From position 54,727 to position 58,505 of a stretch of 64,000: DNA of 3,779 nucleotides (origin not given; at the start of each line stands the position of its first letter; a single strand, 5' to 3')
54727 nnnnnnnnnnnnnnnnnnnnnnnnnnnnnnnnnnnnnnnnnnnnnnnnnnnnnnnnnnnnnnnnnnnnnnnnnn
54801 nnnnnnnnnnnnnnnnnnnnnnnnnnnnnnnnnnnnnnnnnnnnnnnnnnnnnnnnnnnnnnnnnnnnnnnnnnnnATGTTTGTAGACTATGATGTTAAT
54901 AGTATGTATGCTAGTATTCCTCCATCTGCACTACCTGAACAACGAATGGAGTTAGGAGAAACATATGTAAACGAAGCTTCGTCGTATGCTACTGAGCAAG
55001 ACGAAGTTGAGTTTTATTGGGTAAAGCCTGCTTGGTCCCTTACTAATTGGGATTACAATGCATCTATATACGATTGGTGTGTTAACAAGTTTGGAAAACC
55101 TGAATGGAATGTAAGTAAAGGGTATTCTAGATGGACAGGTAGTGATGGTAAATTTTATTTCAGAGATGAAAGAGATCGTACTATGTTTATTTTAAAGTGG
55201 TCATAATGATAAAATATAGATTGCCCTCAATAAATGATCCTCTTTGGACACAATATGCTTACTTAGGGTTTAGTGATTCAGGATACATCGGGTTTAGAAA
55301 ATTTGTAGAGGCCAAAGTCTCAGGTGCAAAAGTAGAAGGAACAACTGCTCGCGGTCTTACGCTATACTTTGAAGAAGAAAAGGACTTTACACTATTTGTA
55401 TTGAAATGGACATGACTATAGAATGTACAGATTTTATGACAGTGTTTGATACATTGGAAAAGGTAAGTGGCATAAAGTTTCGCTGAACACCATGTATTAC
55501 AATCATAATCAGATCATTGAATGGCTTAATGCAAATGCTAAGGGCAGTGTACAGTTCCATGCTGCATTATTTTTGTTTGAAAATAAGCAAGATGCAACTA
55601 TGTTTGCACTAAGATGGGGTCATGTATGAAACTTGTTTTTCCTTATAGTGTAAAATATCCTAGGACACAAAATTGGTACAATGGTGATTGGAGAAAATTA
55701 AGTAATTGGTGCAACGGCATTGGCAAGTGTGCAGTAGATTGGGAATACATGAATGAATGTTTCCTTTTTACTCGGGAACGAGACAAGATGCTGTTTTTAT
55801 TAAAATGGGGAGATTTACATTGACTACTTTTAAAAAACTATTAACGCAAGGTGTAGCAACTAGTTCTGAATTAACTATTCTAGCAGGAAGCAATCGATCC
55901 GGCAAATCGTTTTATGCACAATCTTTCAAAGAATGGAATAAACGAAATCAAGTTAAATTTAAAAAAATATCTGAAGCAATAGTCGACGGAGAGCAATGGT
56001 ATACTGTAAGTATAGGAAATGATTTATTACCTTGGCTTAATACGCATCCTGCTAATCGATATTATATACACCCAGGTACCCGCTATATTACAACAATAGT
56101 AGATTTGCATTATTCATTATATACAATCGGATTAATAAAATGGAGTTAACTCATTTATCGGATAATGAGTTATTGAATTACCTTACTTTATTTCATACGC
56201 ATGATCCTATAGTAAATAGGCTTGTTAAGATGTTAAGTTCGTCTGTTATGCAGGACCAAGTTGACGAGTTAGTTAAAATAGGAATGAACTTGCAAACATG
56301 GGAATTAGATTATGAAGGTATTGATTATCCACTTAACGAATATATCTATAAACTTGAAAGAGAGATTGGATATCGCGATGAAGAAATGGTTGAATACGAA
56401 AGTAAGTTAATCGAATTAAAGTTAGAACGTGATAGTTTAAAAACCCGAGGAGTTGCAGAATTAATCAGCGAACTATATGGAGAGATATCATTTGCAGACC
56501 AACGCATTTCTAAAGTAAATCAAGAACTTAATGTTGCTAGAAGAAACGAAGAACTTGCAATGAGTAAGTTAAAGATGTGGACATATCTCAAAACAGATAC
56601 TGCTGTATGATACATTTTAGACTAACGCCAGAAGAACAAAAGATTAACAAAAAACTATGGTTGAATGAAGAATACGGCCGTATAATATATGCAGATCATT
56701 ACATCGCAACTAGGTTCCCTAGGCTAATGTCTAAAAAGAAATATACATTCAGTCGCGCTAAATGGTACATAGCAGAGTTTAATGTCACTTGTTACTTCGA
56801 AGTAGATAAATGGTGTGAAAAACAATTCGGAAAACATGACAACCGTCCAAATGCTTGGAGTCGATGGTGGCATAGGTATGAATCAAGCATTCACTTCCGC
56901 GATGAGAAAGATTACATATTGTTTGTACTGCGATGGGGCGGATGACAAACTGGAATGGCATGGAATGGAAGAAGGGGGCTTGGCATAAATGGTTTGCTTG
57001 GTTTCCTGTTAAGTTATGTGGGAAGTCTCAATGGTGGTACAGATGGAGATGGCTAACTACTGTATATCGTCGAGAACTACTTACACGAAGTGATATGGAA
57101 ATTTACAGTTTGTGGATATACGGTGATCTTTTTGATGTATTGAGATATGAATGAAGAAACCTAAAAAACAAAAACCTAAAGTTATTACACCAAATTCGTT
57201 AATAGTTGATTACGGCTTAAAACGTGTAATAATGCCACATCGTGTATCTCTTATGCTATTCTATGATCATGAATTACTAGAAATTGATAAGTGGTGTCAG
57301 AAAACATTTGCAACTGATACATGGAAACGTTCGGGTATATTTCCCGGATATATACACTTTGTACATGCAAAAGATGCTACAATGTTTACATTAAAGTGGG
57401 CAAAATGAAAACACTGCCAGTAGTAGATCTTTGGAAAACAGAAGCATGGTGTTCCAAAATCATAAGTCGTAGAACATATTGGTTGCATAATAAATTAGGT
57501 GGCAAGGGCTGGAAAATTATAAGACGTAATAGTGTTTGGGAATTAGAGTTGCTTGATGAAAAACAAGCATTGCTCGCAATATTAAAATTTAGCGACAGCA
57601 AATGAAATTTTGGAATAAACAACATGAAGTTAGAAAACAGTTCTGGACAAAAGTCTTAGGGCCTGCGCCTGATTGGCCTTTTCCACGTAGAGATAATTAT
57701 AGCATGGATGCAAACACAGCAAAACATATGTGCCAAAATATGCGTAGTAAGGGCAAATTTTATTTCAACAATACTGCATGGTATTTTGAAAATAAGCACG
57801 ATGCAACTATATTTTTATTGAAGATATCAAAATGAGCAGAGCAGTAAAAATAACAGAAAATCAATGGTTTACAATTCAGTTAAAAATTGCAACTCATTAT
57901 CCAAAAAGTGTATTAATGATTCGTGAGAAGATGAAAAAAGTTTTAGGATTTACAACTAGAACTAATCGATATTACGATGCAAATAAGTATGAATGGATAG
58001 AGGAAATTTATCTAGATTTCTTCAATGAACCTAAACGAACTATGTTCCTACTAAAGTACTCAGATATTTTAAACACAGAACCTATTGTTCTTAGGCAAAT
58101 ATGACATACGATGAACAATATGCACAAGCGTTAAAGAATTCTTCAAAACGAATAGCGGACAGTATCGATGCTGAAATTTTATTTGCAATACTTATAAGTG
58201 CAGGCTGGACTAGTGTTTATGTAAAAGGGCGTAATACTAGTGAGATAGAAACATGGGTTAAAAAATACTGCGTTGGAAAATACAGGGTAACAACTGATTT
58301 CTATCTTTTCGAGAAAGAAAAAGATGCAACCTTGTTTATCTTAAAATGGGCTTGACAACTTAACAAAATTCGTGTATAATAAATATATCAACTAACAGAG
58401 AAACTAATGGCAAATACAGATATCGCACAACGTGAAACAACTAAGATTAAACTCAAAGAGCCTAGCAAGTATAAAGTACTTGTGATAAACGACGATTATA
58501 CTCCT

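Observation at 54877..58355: Tandem array of about 12 small paralogous proteins with a conserved C-terminal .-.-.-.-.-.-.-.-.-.-(M/L)-F-x-L-K-W motif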

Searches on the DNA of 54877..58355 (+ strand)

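Call 3: search_dna_similar(query=window:54877-58355:+, collection=phages, mode=near, max_rows=20)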
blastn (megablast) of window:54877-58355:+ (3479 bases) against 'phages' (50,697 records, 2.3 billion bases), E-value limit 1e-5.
No match.

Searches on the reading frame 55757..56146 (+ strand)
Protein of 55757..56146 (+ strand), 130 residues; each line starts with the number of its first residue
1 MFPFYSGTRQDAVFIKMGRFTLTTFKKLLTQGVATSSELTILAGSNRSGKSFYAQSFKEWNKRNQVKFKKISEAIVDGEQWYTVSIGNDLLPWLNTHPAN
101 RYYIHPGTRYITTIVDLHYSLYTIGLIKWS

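Call 4: search_protein_families(library=pfam, max_evalue=1, proteins=[window:55757-56146:+])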
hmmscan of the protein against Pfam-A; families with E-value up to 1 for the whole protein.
window:55757-56146:+ (130 aa): 3 families
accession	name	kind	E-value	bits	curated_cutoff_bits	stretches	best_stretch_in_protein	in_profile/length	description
PF24125.1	Cds6_C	-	0.037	14.8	27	1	51-101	23-74/111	Cds6 C-terminal NTF2-like domain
PF13481.12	AAA_25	-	0.15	12.1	27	1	27-55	23-51/195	AAA domain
PF21089.3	PKS_DH_N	-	0.28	11.6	27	1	77-114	13-50/103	Polyketide synthase dehydratase domain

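Call 5: search_protein_families(library=phrogs, max_evalue=0.1, proteins=[window:55757-56146:+])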
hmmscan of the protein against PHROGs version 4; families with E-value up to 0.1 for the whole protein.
window:55757-56146:+ (130 aa): 1 family
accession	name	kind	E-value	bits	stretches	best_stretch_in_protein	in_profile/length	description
phrog_9802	-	unknown function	0.021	14.9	1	22-73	10-59/438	-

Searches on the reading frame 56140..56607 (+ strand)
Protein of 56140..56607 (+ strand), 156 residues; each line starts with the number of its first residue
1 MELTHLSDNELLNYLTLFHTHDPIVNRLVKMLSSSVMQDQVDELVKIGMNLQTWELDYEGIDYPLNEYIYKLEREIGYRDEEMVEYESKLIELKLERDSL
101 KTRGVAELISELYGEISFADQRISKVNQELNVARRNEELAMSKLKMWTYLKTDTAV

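Call 29: search_protein_families(library=pfam, max_evalue=0.001, proteins=[window:56140-56607:+])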
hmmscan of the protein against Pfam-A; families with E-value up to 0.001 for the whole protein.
window:56140-56607:+ (156 aa): 0 families

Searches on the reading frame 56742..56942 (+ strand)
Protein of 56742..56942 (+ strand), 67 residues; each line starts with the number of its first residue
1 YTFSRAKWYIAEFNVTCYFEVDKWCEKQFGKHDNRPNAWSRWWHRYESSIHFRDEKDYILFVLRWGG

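Call 30: search_protein_representatives(alignment_id=A4)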
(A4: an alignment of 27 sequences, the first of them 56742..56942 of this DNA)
Query: 27 sequences, 80 profile positions. Proteins with E-value up to 0.001 (for the whole library): 1811; up to 1e-10: 67; up to 1e-30: 0. The best 150 are listed.
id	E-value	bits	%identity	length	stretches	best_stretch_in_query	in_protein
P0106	7.1e-23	97.2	-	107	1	9-77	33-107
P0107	1.6e-22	96.0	-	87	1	9-77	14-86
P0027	2.1e-21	92.4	-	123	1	9-77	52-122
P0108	2.2e-21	92.4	-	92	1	10-77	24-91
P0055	6.0e-21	91.0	-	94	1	6-77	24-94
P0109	3.6e-20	88.5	-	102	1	9-77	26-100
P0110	2.4e-19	85.9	-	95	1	7-77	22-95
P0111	2.7e-19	85.7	-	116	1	7-77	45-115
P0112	3.4e-19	85.4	-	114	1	9-77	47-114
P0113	2.3e-18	82.7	-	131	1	9-77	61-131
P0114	4.4e-18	81.8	-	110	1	2-77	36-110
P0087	1.9e-17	79.7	-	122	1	9-78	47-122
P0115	2.4e-17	79.5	-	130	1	9-78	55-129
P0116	3.3e-17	79.0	-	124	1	10-77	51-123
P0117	8.0e-17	77.8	-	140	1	9-77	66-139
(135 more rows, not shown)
